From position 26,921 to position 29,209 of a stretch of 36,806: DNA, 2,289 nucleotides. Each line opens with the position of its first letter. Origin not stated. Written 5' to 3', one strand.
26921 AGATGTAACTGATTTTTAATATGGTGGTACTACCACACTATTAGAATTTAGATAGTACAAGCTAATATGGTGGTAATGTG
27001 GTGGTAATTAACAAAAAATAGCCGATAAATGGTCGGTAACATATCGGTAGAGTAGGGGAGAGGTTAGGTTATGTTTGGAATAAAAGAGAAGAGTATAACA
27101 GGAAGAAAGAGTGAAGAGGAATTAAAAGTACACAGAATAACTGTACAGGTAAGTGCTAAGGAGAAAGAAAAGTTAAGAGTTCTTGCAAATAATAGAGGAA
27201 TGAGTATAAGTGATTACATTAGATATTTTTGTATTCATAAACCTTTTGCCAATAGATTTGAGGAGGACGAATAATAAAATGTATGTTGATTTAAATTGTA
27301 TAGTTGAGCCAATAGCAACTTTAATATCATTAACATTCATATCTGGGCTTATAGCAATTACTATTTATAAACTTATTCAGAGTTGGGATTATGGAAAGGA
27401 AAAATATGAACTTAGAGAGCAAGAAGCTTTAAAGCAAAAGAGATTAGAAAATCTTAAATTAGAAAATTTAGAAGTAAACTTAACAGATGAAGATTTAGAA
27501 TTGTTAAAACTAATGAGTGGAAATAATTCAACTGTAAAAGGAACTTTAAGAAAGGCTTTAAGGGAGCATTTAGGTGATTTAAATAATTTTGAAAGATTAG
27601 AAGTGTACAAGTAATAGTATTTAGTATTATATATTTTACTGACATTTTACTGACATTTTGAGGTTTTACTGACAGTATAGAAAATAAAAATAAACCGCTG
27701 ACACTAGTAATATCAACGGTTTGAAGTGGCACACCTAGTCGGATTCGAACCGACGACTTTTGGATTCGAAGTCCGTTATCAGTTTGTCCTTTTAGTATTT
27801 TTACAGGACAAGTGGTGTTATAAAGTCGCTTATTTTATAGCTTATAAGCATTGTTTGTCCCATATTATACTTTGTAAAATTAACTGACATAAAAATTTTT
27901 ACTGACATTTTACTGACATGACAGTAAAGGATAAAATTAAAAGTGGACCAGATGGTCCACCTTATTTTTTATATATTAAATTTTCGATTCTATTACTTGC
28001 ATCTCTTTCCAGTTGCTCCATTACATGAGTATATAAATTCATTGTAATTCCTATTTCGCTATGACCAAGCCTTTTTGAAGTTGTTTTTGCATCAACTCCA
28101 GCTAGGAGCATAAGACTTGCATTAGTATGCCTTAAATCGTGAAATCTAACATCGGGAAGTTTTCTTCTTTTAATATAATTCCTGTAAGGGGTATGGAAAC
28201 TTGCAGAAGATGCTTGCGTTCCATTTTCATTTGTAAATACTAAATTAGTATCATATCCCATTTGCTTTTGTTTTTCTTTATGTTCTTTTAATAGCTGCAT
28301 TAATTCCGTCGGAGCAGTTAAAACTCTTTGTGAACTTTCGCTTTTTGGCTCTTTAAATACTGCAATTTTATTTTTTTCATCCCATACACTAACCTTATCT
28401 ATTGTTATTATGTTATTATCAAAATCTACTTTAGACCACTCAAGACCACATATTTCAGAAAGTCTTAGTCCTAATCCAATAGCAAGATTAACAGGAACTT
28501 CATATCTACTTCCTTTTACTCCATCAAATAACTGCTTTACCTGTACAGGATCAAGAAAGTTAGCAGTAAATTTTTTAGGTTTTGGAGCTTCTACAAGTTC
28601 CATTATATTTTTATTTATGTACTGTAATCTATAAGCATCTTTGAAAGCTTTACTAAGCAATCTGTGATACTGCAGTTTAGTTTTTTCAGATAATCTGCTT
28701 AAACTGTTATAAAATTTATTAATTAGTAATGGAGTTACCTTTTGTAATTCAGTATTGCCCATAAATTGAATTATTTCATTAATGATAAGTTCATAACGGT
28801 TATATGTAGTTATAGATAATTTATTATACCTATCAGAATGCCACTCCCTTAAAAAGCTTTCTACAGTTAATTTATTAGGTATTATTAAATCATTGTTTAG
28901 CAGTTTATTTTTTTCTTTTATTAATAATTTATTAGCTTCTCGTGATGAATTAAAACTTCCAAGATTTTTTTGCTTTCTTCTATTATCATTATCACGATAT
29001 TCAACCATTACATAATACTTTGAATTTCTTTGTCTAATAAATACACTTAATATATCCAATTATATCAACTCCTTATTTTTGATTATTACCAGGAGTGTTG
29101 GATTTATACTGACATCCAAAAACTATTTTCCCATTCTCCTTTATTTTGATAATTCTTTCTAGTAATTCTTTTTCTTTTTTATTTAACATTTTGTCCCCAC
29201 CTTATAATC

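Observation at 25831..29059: Actin-like ParM/ParR partition system next to a tyrosine integrase + attP: candidate dual plasmid/integrative lifestyle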

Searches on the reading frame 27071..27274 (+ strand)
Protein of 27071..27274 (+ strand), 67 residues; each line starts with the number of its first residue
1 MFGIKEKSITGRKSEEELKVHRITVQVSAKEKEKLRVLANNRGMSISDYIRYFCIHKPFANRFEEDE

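Call 4: search_protein_families(library=pfam, proteins=[window:27071-27274:+], max_evalue=0.1)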
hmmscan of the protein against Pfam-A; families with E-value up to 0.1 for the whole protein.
window:27071-27274:+ (67 aa): 6 families
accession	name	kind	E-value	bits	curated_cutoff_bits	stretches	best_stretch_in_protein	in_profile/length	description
PF21983.2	NikA-like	-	1.7e-08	34.9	27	1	20-65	4-49/72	Mobilization protein NikA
PF01402.27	RHH_1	-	0.0001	22.5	20.5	1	22-51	1-30/39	Ribbon-helix-helix protein, copG family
PF19514.5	MobC_2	-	0.00018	21.6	27.5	1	6-59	7-61/140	MobC-like protein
PF19807.5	DUF6290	-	0.0014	19.2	27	1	23-53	4-34/72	Family of unknown function (DUF6290)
PF16777.11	RHH_7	-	0.0065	17.2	27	1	3-53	14-64/74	Transcriptional regulator, RHH-like, CopG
PF12441.14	CopG_antitoxin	-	0.088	14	28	1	19-53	41-75/79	CopG antitoxin of type II toxin-antitoxin system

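Call 5: search_protein_families(library=phrogs, proteins=[window:27071-27274:+], max_evalue=0.01)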
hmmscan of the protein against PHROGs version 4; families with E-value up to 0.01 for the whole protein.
window:27071-27274:+ (67 aa): 3 families
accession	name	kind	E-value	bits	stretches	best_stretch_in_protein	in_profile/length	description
phrog_876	-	transcription regulation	0.0002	22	1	10-51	58-98/239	transcriptional repressor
phrog_22139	-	unknown function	0.00025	22.2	1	5-52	12-59/66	-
phrog_13890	-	unknown function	0.0048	17.9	1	20-51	17-48/73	-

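Call 6: search_protein_families(library=ncbifam, proteins=[window:27071-27274:+], max_evalue=0.1)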
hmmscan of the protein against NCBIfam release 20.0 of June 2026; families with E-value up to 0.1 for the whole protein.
window:27071-27274:+ (67 aa): 6 families
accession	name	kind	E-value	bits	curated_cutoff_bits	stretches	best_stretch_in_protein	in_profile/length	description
NF041418.1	MbpA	equivalog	4.8e-06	26.3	90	1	21-67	3-49/93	mobilization protein MbpA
NF046040.1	RelB_antitoxin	equivalog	9e-05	22.7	50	1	23-52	1-30/69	type II toxin-antitoxin system RelB family antitoxin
NF041264.1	MobA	equivalog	0.0013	19.2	80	1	22-59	6-43/91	plasmid mobilization protein MobA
NF010451.0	PRK13877.1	equivalog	0.0069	16.7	134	1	16-52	9-45/124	conjugal transfer transcriptional regulator TraJ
NF041793.1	ORF56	equivalog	0.007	16.4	50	1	23-51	3-31/39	ORF56 family plasmid copy control protein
NF041451.1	DDP1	equivalog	0.0084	16.2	150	1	6-52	41-85/169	DNA distortion polypeptide 1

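Call 50: find_homologous_proteins(query=window:27071-27271:+, max_evalue=0.01)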
Query window:27071-27271:+ (67 aa): 41 proteins with E <= 0.01 among 42 candidates.
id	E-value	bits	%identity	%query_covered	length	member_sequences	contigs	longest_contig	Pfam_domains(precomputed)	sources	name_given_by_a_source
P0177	2.3e-36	139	100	100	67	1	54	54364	PF21983.3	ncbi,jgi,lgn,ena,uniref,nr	ncbi:plasmid mobilization protein [Clostridium saudiense]|jgi:hypothetical protein|uniref:plasmid mo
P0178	1.2e-35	137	99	100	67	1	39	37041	PF21983.3,PF01402.28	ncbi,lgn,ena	-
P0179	1.6e-35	137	99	100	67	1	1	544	PF21983.3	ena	-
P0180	4.5e-35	135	97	100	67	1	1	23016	PF21983.3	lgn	-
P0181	6.6e-35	135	96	100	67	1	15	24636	PF21983.3,PF01402.28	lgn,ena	-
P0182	6.6e-35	135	96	100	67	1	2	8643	PF21983.3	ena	-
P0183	1.1e-34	134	96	100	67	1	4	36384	PF21983.3,PF01402.28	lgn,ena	-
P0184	1.8e-34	133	97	100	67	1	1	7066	PF21983.3,PF01402.28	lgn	-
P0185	1.8e-34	133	94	100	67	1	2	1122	PF21983.3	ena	-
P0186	3.8e-34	132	96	100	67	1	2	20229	PF21983.3,PF01402.28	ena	-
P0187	3.5e-33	129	93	100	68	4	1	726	PF21983.3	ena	-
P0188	1.5e-30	121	85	100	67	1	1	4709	PF21983.3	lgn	-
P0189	9.0e-29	115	82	100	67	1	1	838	PF21983.3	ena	-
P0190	1.3e-28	115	81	100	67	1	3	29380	PF21983.3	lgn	-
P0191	2.4e-28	114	81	100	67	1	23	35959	PF21983.3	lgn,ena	-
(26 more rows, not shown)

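Call 52: find_encoding_contigs(protein=P0177, flank=6000, max_places=5)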
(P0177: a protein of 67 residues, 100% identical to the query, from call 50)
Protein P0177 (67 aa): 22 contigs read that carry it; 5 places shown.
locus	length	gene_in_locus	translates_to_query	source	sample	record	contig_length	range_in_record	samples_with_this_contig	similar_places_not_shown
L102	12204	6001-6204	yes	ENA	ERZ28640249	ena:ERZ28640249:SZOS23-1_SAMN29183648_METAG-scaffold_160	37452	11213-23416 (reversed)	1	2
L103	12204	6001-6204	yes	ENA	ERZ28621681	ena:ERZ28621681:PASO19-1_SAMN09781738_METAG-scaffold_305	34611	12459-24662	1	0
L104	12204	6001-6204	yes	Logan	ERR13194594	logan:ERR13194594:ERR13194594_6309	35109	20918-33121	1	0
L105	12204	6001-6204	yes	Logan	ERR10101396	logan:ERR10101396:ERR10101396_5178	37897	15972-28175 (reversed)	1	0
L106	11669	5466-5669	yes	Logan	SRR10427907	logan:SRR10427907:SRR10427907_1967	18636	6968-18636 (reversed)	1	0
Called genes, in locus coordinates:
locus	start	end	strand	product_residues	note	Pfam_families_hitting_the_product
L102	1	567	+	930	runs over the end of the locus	PF06605:Prophage_tail (weak)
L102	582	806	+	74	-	-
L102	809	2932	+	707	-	PF10651:BppU_N, PF13472:Lipase_GDSL_2 (weak)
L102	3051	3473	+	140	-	PF05105:Phage_holin_4_1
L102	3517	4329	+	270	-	PF01510:Amidase_2, PF09374:PG_binding_3 (faint), PF01471:PG_binding_1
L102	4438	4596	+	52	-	-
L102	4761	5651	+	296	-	PF17989:ALP_N, PF14450:FtsA (weak), PF21522:MreB-like_C (weak)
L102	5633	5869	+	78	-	-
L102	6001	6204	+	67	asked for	PF21983:NikA-like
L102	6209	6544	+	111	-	-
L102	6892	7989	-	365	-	PF14657:Arm-DNA-bind_4 (weak), PF13102:Phage_int_SAM_5, PF14659:Phage_int_SAM_3, PF00589:Phage_integrase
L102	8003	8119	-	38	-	-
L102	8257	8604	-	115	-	PF13560:HTH_31 (weak), PF01381:HTH_3, PF12844:HTH_19 (faint), PF13443:HTH_26 (weak)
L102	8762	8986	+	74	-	PF05339:DUF739 (weak)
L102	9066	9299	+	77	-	PF12844:HTH_19, PF13443:HTH_26, PF01381:HTH_3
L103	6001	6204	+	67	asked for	PF21983:NikA-like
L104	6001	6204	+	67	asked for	PF21983:NikA-like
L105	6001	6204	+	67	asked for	PF21983:NikA-like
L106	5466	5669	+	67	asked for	PF21983:NikA-like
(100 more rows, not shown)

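Call 104: search_protein_families(library=padloc, proteins=[window:27071-27274:+], max_evalue=0.01)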
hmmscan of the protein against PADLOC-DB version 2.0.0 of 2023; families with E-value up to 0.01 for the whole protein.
window:27071-27274:+ (67 aa): 0 families

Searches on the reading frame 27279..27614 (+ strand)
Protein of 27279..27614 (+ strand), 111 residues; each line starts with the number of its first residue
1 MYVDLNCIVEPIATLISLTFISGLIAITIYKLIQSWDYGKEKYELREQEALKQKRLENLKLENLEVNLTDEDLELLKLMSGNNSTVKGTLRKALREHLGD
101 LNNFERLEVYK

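Call 4: search_protein_families(library=pfam, proteins=[window:27279-27614:+], max_evalue=0.1)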
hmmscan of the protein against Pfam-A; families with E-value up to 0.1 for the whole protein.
window:27279-27614:+ (111 aa): 1 family
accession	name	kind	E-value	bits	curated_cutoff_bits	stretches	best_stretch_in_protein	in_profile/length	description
PF06305.16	LapA_dom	-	0.045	14.1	28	1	11-56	18-63/64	Lipopolysaccharide assembly protein A domain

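Call 5: search_protein_families(library=phrogs, proteins=[window:27279-27614:+], max_evalue=0.01)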
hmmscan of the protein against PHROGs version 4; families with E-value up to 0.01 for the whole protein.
window:27279-27614:+ (111 aa): 0 families

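Call 6: search_protein_families(library=ncbifam, proteins=[window:27279-27614:+], max_evalue=0.1)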
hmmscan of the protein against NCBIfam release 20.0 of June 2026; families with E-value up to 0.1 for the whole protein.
window:27279-27614:+ (111 aa): 1 family
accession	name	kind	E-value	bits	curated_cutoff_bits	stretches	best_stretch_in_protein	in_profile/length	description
NF033751.1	pallilysin_like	subfamily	0.051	12.3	150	1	35-64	170-199/385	pallilysin-related adhesin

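Call 82: search_protein_families(library=pfam, alignment_id=A5, max_evalue=1)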
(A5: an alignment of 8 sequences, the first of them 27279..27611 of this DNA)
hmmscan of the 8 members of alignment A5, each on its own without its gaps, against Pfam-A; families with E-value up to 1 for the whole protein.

A. member 1, window:27279-27611:+ (111 aa): 2 families
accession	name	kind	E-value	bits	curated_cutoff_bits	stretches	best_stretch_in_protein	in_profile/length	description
PF06305.16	LapA_dom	-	0.045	14.1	28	1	11-56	18-63/64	Lipopolysaccharide assembly protein A domain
PF02424.20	ApbE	-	0.13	12.2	25.6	1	23-70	70-116/266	ApbE family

B. families by the number of members that match (of 8 scanned): 11 families
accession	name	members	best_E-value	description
PF00558.24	Vpu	2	0.13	Vpu protein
PF19807.5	DUF6290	1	0.019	Family of unknown function (DUF6290)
PF04159.19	NB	1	0.044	NB glycoprotein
PF06305.16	LapA_dom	1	0.045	Lipopolysaccharide assembly protein A domain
PF18303.6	Saf_2TM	1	0.045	SAVED-fused 2TM effector domain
PF04029.19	2-ph_phosp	1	0.063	2-phosphosulpholactate phosphatase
PF03266.21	NTPase_1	1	0.067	NTPase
PF24814.1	WD40_Prp19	1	0.067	Prp19 WD40 domain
PF11598.13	COMP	1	0.07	Cartilage oligomeric matrix protein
PF03040.20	CemA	1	0.12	CemA family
PF02424.20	ApbE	1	0.13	ApbE family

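Call 104: search_protein_families(library=padloc, proteins=[window:27279-27614:+], max_evalue=0.01)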
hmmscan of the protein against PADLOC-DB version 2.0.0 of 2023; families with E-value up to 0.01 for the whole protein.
window:27279-27614:+ (111 aa): 1 family
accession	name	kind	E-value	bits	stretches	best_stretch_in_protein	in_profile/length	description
PDLC02004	SAVED3--SAVED_PDDEXK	-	0.0042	14.2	1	60-99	127-165/490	-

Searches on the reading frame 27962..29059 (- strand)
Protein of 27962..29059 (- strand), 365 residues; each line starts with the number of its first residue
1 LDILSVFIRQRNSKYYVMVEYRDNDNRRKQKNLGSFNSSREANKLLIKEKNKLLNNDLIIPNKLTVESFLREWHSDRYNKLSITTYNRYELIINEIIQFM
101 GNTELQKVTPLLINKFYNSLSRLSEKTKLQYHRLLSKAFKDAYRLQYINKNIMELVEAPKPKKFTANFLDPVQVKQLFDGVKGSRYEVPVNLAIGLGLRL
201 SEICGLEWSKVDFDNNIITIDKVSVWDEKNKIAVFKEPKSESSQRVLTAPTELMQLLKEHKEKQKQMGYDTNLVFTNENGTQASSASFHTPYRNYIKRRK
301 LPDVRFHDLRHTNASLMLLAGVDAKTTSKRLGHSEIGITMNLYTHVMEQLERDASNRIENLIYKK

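Call 4: search_protein_families(library=pfam, proteins=[window:27962-29059:-], max_evalue=0.1)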
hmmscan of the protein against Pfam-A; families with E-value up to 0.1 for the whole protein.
window:27962-29059:- (365 aa): 5 families
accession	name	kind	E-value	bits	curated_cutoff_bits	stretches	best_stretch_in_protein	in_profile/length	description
PF00589.27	Phage_integrase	-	5.1e-27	95.2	27.1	1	168-348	2-170/172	Phage integrase family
PF14659.12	Phage_int_SAM_3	-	1.8e-10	41.3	22.6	1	65-120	1-57/58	Phage integrase, N-terminal SAM-like domain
PF13102.12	Phage_int_SAM_5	-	2.2e-08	34.8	22.3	1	68-152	4-92/98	Phage integrase SAM-like domain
PF14657.12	Arm-DNA-bind_4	-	6.7e-07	29.3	22.3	1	14-56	1-45/47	Arm DNA-binding domain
PF13495.12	Phage_int_SAM_4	-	0.062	14.1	27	0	77-142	10-78/85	Phage integrase, N-terminal SAM-like domain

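Call 5: search_protein_families(library=phrogs, proteins=[window:27962-29059:-], max_evalue=0.01)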
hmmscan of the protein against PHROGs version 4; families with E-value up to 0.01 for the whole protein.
window:27962-29059:- (365 aa): 8 families
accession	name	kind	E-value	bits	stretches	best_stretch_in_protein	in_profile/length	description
phrog_1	-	integration and excision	4.6e-77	261.7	1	4-362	112-451/611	integrase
phrog_216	-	integration and excision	1.2e-33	117.5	1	126-360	11-238/301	integrase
phrog_7685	-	integration and excision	3e-22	80.3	1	231-362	112-239/240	integrase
phrog_26960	-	unknown function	3.4e-09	38.1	1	7-122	10-128/146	-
phrog_37709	-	unknown function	2.1e-05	25.5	1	131-220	27-111/116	-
phrog_35951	-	unknown function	0.00013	23.4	1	292-362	9-78/97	-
phrog_4710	-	unknown function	0.00023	21.8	1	63-223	24-192/211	-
phrog_25190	-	integration and excision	0.00048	21.4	1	293-361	36-101/109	integrase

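Call 6: search_protein_families(library=ncbifam, proteins=[window:27962-29059:-], max_evalue=0.1)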
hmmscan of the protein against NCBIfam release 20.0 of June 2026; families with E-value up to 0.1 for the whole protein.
window:27962-29059:- (365 aa): 11 families
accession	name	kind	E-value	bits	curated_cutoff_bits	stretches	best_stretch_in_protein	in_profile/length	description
NF040815.2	recomb_XerA_Arch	equivalog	1.6e-27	96.7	220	1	78-349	9-257/263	site-specific tyrosine recombinase/integron integrase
TIGR02224.1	recomb_XerC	equivalog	9.9e-22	77.7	335.15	1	78-349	10-280/295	tyrosine recombinase XerC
TIGR02225.1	recomb_XerD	equivalog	2.3e-21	76.4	329.6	1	79-349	11-277/290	site-specific tyrosine recombinase XerD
TIGR02249.1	integrase_gron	subfamily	6.8e-18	65.1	265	2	77-222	10-154/315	integron integrase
NF001399.0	PRK00283.1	subfamily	9.8e-17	61.1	279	1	65-349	8-286/300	tyrosine recombinase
NF003462.0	PRK05084.1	equivalog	7.6e-11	41.3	267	1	191-359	202-357/360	tyrosine recombinase XerS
NF011946.0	PRK15417.1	equivalog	1.7e-07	30.7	435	1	306-349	276-318/337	integron integrase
NF002331.0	PRK01287.1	subfamily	4.7e-06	25.8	371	1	123-346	95-312/365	site-specific tyrosine recombinase XerC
NF002685.0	PRK02436.1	equivalog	0.00078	19.4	178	1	153-225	81-153/245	site-specific tyrosine recombinase XerD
NF007370.0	PRK09870.1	subfamily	0.0033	17.1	221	1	180-340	28-174/200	tyrosine-type DNA invertase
TIGR01879.1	hydantase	subfamily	0.0053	15.7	204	1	58-156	269-368/401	hydantoinase/carbamoylase family amidase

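Call 53: find_encoding_contigs(protein=window:27962-29059:-, flank=5000, max_places=8)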
Protein window:27962-29059:- (365 aa): 23 contigs read that carry it; 8 places shown.
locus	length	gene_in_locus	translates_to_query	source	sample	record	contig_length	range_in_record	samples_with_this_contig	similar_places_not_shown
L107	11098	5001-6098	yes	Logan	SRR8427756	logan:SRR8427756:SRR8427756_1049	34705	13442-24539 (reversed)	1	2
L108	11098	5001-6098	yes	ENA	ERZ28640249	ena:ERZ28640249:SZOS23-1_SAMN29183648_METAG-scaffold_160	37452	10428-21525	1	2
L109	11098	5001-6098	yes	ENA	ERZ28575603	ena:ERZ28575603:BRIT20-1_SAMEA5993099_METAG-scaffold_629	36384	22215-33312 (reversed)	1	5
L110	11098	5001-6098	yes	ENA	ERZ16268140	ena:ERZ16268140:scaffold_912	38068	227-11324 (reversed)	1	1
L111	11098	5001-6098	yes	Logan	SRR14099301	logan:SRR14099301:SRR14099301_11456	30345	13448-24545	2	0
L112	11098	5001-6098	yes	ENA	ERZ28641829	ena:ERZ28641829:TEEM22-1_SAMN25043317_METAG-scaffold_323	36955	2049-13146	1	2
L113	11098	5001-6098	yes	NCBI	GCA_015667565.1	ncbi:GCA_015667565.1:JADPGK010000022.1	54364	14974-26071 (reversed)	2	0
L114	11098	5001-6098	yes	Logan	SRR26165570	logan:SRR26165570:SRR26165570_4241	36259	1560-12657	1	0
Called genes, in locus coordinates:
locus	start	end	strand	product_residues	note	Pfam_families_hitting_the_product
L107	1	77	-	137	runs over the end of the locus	PF00436:SSB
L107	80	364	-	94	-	-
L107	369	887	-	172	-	-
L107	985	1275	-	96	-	-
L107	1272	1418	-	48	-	-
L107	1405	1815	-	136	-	PF09643:YopX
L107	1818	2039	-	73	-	-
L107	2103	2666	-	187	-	PF04542:Sigma70_r2 (weak), PF08281:Sigma70_r4_2, PF04545:Sigma70_r4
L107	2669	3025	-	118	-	-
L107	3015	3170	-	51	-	-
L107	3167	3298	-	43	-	-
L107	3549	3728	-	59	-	PF12728:HTH_17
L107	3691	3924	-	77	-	PF12844:HTH_19, PF13443:HTH_26, PF01381:HTH_3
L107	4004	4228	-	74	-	PF05339:DUF739 (weak)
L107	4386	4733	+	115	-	PF13560:HTH_31 (weak), PF01381:HTH_3, PF12844:HTH_19 (faint), PF13443:HTH_26 (weak)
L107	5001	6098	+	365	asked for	PF14657:Arm-DNA-bind_4 (weak), PF13102:Phage_int_SAM_5, PF14659:Phage_int_SAM_3, PF00589:Phage_integrase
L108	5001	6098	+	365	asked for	PF14657:Arm-DNA-bind_4 (weak), PF13102:Phage_int_SAM_5, PF14659:Phage_int_SAM_3, PF00589:Phage_integrase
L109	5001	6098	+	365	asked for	PF14657:Arm-DNA-bind_4 (weak), PF13102:Phage_int_SAM_5, PF14659:Phage_int_SAM_3, PF00589:Phage_integrase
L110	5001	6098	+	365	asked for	PF14657:Arm-DNA-bind_4 (weak), PF13102:Phage_int_SAM_5, PF14659:Phage_int_SAM_3, PF00589:Phage_integrase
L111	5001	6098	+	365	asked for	PF14657:Arm-DNA-bind_4 (weak), PF13102:Phage_int_SAM_5, PF14659:Phage_int_SAM_3, PF00589:Phage_integrase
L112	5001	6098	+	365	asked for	PF14657:Arm-DNA-bind_4 (weak), PF13102:Phage_int_SAM_5, PF14659:Phage_int_SAM_3, PF00589:Phage_integrase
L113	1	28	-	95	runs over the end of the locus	-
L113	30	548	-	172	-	-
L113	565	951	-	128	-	PF01541:GIY-YIG (weak)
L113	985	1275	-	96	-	-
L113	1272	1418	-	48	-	-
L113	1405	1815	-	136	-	PF09643:YopX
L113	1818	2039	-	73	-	-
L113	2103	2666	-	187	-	PF04542:Sigma70_r2 (weak), PF08281:Sigma70_r4_2, PF04545:Sigma70_r4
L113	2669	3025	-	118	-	-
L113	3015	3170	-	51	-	-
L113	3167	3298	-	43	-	-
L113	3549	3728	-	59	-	PF12728:HTH_17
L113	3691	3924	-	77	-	PF12844:HTH_19, PF13443:HTH_26, PF01381:HTH_3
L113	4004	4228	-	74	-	-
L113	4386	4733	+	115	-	PF13560:HTH_31 (weak), PF01381:HTH_3, PF12844:HTH_19 (weak), PF13443:HTH_26 (weak)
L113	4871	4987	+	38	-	-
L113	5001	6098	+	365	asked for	PF14657:Arm-DNA-bind_4 (weak), PF13102:Phage_int_SAM_5, PF14659:Phage_int_SAM_3, PF00589:Phage_integrase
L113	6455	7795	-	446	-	-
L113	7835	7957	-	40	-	-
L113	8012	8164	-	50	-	-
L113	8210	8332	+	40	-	-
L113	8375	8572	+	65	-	-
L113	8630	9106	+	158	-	-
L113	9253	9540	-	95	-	-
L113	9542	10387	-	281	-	PF17989:ALP_N, PF21522:MreB-like_C (weak)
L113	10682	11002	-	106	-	-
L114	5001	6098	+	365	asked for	PF14657:Arm-DNA-bind_4 (weak), PF13102:Phage_int_SAM_5, PF14659:Phage_int_SAM_3, PF00589:Phage_integrase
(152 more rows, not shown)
